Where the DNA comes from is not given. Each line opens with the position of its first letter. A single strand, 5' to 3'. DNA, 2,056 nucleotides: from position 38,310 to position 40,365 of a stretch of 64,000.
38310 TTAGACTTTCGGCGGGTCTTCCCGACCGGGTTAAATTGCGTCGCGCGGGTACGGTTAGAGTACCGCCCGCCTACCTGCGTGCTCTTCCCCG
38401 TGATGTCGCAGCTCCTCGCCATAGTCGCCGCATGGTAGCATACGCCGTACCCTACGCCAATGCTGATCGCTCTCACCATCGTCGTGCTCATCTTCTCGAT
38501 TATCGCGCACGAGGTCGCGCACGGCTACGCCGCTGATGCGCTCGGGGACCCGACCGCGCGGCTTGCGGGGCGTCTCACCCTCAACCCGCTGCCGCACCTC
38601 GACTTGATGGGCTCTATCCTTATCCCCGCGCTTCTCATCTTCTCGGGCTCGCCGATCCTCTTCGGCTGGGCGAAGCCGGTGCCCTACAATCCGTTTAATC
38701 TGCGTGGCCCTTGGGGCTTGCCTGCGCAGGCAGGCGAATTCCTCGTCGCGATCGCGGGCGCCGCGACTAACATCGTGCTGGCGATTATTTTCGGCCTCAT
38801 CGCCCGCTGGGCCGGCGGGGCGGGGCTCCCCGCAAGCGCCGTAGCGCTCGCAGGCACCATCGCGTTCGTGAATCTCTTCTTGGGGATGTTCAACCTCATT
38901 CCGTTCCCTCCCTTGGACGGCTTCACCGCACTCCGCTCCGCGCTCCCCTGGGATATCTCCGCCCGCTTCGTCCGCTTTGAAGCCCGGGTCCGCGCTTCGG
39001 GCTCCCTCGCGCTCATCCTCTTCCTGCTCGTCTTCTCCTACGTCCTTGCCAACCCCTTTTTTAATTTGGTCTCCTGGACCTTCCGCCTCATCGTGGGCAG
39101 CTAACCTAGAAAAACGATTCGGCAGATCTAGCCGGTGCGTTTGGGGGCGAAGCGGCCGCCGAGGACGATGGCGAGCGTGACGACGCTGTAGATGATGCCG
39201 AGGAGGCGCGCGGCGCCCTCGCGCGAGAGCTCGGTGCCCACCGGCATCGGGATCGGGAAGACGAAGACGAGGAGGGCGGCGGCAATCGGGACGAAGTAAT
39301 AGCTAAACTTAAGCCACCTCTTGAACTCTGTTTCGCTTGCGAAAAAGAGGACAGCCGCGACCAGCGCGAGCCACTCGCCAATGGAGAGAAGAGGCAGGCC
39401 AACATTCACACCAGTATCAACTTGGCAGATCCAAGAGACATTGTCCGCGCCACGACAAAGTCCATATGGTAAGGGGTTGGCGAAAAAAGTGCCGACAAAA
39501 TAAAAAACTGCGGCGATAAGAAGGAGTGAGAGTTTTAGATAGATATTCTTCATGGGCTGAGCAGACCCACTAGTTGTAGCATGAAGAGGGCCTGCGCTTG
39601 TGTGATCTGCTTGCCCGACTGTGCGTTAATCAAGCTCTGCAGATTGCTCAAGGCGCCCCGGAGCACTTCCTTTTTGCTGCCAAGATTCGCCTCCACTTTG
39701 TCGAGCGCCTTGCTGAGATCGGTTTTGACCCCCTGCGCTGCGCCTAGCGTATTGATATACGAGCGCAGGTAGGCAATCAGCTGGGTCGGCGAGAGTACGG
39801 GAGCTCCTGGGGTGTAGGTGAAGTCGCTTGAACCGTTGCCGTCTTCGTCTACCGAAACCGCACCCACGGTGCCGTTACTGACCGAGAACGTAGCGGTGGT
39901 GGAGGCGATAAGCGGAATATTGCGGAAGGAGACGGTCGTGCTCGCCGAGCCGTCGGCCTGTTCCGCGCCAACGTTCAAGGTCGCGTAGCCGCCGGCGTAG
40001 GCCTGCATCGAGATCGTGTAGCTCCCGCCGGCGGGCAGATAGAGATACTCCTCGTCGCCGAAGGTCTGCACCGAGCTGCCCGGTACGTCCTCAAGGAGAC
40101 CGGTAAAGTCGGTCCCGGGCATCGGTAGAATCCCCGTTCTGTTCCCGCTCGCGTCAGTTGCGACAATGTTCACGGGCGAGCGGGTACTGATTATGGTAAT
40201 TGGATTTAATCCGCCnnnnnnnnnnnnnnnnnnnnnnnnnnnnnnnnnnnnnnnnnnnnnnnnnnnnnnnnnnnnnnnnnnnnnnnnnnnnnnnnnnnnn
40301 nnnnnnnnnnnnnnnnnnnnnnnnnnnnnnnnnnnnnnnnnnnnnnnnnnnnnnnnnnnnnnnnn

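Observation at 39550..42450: ~970-aa secreted beta-helix + lipase-like alpha/beta-hydrolase, divergently abutting the T4SS-like operon (start codons <10 bp apart)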

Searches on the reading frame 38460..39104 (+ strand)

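Call 10: search_protein_families(library=pfam, proteins=[window:38460-39104:+], max_evalue=0.01)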
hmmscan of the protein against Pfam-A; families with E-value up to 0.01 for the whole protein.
window:38460-39104:+ (214 aa): 1 family
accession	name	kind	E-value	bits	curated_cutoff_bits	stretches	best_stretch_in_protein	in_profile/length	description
PF02163.28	Peptidase_M50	-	8.9e-11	42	27.2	1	127-171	159-202/221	Peptidase family M50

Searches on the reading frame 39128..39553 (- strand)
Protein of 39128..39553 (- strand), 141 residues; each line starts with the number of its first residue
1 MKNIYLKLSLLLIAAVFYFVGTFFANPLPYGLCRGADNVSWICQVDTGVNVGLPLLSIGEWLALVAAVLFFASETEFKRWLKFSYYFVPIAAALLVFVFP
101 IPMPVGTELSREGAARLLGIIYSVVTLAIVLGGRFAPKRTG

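Call 10: search_protein_families(library=pfam, proteins=[window:39128-39553:-], max_evalue=0.01)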
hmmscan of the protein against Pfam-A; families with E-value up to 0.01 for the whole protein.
window:39128-39553:- (141 aa): 0 families

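Call 28: find_homologous_proteins(query=window:39128-39553:-)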
Query window:39128-39553:- (141 aa): 1 proteins with E <= 0.001 among 765 candidates.
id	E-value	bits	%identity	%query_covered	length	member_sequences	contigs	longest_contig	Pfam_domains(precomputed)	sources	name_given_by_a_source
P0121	1.5e-85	302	100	100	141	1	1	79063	-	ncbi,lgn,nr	ncbi:hypothetical protein HY091_01765 [Candidatus Kaiserbacteria bacterium]|nr:hypothetical protein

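Call 47: find_homologous_proteins(query=A2, max_evalue=0.001)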
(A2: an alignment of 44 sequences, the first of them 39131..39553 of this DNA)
Query A2 (44 sequences) (141 aa, profile of the alignment): 9 proteins with E <= 0.001 among 8000 candidates.
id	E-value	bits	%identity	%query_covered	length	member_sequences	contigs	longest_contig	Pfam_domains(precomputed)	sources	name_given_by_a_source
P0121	1.2e-31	128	100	100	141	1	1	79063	-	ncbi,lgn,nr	ncbi:hypothetical protein HY091_01765 [Candidatus Kaiserbacteria bacterium]|nr:hypothetical protein 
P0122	9.5e-28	115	30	41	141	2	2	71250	-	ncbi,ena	-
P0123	7.4e-24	102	23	38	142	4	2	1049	-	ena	-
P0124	7.6e-24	102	37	19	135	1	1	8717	-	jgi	-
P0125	4.3e-23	100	22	38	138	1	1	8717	-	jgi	-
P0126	8.1e-22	96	23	63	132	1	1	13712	-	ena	-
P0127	1.4e-21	95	34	21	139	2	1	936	-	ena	-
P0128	2.2e-19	88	28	48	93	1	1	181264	-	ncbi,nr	ncbi:MAG: hypothetical protein NTZ13_01640 [Candidatus Parcubacteria bacterium]|nr:hypothetical prot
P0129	5.7e-18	83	38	11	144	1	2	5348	-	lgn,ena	-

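Call 52: find_encoding_contigs(protein=P0128, flank=6000, max_places=2)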
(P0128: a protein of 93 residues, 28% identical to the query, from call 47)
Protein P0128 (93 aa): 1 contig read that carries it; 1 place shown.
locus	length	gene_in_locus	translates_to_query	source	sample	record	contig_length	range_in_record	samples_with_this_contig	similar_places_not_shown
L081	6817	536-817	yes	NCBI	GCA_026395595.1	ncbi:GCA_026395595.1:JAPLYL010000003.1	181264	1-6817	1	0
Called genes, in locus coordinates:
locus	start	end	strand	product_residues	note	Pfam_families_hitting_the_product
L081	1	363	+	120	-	?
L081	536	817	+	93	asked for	-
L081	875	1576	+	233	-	PF01797:Y1_Tnp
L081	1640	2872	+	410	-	PF03065:Glyco_hydro_57, PF01522:Polysacc_deac_1 (weak)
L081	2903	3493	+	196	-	PF00406:ADK, PF13238:AAA_18 (weak), PF13671:AAA_33 (weak), PF02223:Thymidylate_kin (faint), PF13207:AAA_17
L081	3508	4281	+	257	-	PF00557:Peptidase_M24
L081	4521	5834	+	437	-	-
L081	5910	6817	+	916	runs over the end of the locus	PF26449:DUF8128, PF10412:TrwB_AAD_bind (faint), PF12696:TraG-D_C (faint)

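Call 53: find_encoding_contigs(protein=P0124, flank=6000, max_places=2)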
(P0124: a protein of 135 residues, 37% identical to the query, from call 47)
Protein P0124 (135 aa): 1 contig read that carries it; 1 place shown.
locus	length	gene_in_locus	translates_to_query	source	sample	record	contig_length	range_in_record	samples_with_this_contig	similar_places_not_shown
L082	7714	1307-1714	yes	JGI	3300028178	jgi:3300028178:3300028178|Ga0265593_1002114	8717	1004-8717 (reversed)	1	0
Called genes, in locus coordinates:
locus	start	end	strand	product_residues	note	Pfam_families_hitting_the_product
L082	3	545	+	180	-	?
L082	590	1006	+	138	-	-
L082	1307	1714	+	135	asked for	-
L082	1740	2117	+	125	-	-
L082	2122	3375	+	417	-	PF03065:Glyco_hydro_57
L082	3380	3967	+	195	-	PF00406:ADK, PF13238:AAA_18 (weak), PF13671:AAA_33 (weak), PF13207:AAA_17, PF02223:Thymidylate_kin (weak)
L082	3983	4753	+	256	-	PF00557:Peptidase_M24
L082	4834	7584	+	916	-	PF26449:DUF8128, PF12696:TraG-D_C (weak)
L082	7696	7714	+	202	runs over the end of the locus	PF00334:NDK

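Call 54: search_protein_families(library=pfam, proteins=[L081:1-363:+, L082:3-545:+], max_evalue=0.01)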
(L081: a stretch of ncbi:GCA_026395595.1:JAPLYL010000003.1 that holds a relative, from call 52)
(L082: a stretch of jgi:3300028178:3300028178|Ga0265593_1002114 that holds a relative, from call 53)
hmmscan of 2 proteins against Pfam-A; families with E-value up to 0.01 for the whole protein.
L081:1-363:+ (120 aa): 0 families

L082:3-545:+ (180 aa): 0 families

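Call 56: predict_structure(alignment_id=A3)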
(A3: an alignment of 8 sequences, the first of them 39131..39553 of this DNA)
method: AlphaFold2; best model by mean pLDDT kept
length: 141 residues; sequences in the alignment: 8
mean_pLDDT: 68.7   pTM: 0.55
mean pLDDT of the five models: 68.7, 68.6, 68.3, 65.7, 65.1
residues with pLDDT >= 90: 0; 70-90: 72; 50-70: 64; < 50: 5
segments of 3 or more residues with pLDDT < 50: 46-48
pLDDT, mean of each block of 10 residues (from residue 1): 70 73 63 56 52 63 74 80 83 72 58 73 83 63 36
secondary structure, 60 per line:
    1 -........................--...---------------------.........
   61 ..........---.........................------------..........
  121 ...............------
elements in order: H2-25 H52-70 H74-98 H111-135

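Call 64: search_protein_representatives(alignment_id=A3)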
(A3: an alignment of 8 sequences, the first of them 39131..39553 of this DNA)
Query: 8 sequences, 140 profile positions. Proteins with E-value up to 0.001 (for the whole library): 1487; up to 1e-10: 564; up to 1e-30: 2. The best 150 are listed.
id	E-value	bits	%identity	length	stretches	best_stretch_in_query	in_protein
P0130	2.7e-39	150.9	-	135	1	1-140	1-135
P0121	1.3e-32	129.2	-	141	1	4-139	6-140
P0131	1.4e-29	119.4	-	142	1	1-139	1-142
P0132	3.2e-27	111.7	-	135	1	3-137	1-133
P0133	1.2e-26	109.9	-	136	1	1-136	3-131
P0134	6.0e-26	107.6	-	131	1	3-135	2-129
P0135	5.1e-25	104.6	-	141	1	3-138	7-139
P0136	1.2e-24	103.5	-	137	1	1-137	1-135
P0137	3.0e-24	102.1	-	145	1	1-135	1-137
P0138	3.4e-24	102.0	-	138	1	6-138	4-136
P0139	3.6e-24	101.9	-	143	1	1-136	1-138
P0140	5.8e-24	101.2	-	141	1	1-140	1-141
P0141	1.1e-23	100.4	-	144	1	2-137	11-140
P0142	1.7e-23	99.7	-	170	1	3-136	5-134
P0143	2.0e-23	99.5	-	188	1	3-136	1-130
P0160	1.9e-20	89.8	-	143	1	1-137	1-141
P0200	2.3e-18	83.0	-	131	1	3-137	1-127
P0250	7.7e-17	78.1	-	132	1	3-140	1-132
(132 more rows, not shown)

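Call 73: find_encoding_contigs(protein=P0131, flank=5000, max_places=2)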
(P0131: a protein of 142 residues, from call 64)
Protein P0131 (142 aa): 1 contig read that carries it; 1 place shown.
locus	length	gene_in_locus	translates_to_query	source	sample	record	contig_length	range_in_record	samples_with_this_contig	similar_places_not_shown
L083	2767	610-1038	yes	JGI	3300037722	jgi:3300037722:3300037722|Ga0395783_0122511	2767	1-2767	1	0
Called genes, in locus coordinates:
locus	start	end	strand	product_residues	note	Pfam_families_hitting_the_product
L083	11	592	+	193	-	-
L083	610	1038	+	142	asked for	-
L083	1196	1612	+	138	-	PF08570:DUF1761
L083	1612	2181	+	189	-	PF06941:NT5C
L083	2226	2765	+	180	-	?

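Call 74: find_encoding_contigs(protein=P0140, flank=5000, max_places=1)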
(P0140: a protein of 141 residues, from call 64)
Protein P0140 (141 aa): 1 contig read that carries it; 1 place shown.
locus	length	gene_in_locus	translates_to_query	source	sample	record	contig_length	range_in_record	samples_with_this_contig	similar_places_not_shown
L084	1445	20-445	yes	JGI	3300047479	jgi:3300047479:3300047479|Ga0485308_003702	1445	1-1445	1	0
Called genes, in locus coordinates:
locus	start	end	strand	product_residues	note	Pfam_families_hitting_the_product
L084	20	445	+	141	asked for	-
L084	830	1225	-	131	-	-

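Call 75: find_encoding_contigs(protein=P0160, flank=5000, max_places=1)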
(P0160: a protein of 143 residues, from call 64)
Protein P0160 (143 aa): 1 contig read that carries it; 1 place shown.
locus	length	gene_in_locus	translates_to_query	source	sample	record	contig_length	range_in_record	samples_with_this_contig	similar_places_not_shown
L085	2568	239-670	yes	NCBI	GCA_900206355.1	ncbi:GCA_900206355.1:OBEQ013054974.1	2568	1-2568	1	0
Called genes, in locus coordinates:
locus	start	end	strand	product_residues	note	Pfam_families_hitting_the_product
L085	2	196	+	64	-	?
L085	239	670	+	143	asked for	-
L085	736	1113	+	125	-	-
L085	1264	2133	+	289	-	-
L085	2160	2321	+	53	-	-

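Call 76: find_encoding_contigs(protein=P0200, flank=5000, max_places=1)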
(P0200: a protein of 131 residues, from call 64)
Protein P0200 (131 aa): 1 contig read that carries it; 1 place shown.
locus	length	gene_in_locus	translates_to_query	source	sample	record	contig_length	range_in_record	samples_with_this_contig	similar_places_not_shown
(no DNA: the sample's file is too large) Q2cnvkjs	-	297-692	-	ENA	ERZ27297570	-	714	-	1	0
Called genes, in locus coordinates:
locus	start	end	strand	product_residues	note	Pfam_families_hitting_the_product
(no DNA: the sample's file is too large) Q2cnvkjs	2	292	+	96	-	?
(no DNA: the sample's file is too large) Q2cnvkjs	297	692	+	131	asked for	-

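Call 77: find_encoding_contigs(protein=P0250, flank=5000, max_places=1)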
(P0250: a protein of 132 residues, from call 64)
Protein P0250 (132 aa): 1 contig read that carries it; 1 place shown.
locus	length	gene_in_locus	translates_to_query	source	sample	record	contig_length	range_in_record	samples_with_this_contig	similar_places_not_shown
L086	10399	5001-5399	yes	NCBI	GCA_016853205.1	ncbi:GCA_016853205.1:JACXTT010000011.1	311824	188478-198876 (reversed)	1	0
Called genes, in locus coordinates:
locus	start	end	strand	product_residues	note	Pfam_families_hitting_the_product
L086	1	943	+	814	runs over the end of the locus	-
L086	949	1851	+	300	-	-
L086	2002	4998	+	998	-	PF02450:LCAT, PF24096:DUF7379 (weak), PF18676:MBG_2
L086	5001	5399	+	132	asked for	-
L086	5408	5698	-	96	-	-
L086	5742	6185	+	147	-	PF12666:PrgI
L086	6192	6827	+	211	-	PF26593:TraC-like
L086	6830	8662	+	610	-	PF01935:DUF87 (weak), PF12846:AAA_10 (faint), PF19044:P-loop_TraG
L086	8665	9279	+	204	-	-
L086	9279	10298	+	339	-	-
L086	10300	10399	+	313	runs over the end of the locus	PF18895:T4SS_pilin (weak)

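Call 93: search_protein_families(library=pfam, alignment_id=A2, max_evalue=0.1)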
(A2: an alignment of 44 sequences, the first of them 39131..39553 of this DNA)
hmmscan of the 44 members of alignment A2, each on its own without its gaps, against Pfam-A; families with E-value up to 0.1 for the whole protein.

A. member 1, window:39131-39553:- (141 aa): 0 families

B. families by the number of members that match (of 44 scanned): 15 families
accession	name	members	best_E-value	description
PF02656.20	DUF202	7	0.0047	Domain of unknown function (DUF202)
PF09925.14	DUF2157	2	0.0017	Predicted membrane protein (DUF2157)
PF14387.11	DUF4418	2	0.005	Domain of unknown function (DUF4418)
PF07280.16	Ac110_PIF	1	0.0073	Per os infectivity factor AC110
PF23636.1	DUF7144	1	0.012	Domain of unknown function (DUF7144)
PF07884.19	VKOR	1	0.028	Vitamin K epoxide reductase family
PF10348.14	DUF2427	1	0.034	Domain of unknown function (DUF2427)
PF22497.1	DUF6989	1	0.038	Domain of unknown function (DUF6989)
PF22570.1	LiaF-TM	1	0.039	LiaF transmembrane domain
PF25592.1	DUF7937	1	0.05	Domain of unknown function (DUF7937)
PF12730.13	ABC2_membrane_4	1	0.06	ABC-2 family transporter protein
PF13630.11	SdpI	1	0.082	SdpI/YfhL protein family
PF19382.4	DUF5957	1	0.091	Family of unknown function (DUF5957)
PF11431.13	Transport_MerF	1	0.098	Membrane transport protein MerF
PF01061.29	ABC2_membrane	1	0.1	ABC-2 type transporter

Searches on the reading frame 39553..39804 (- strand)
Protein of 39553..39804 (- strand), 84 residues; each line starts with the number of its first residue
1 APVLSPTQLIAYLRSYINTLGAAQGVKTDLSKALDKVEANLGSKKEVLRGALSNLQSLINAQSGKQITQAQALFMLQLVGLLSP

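Call 32: search_protein_families(library=pfam, proteins=[window:39553-39804:-], max_evalue=10)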
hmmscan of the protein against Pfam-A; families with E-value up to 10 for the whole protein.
seq(84 aa): 1 family
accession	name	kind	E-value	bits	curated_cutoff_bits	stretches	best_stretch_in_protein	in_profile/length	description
PF12699.13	phiKZ_IP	-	0.05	13.2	27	1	8-63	305-364/387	phiKZ-like phage internal head proteins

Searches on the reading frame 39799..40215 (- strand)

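Call 32: search_protein_families(library=pfam, proteins=[window:39799-40215:-], max_evalue=10)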
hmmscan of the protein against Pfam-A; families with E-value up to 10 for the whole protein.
seq(139 aa): 2 families
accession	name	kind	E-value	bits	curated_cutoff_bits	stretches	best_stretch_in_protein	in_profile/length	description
PF02603.21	Hpr_kinase_N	-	0.096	13.1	24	1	33-60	34-61/125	HPr Serine kinase N terminus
PF09134.16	Invasin_D3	-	4.4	8.3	33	1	104-132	39-67/98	Invasin, domain 3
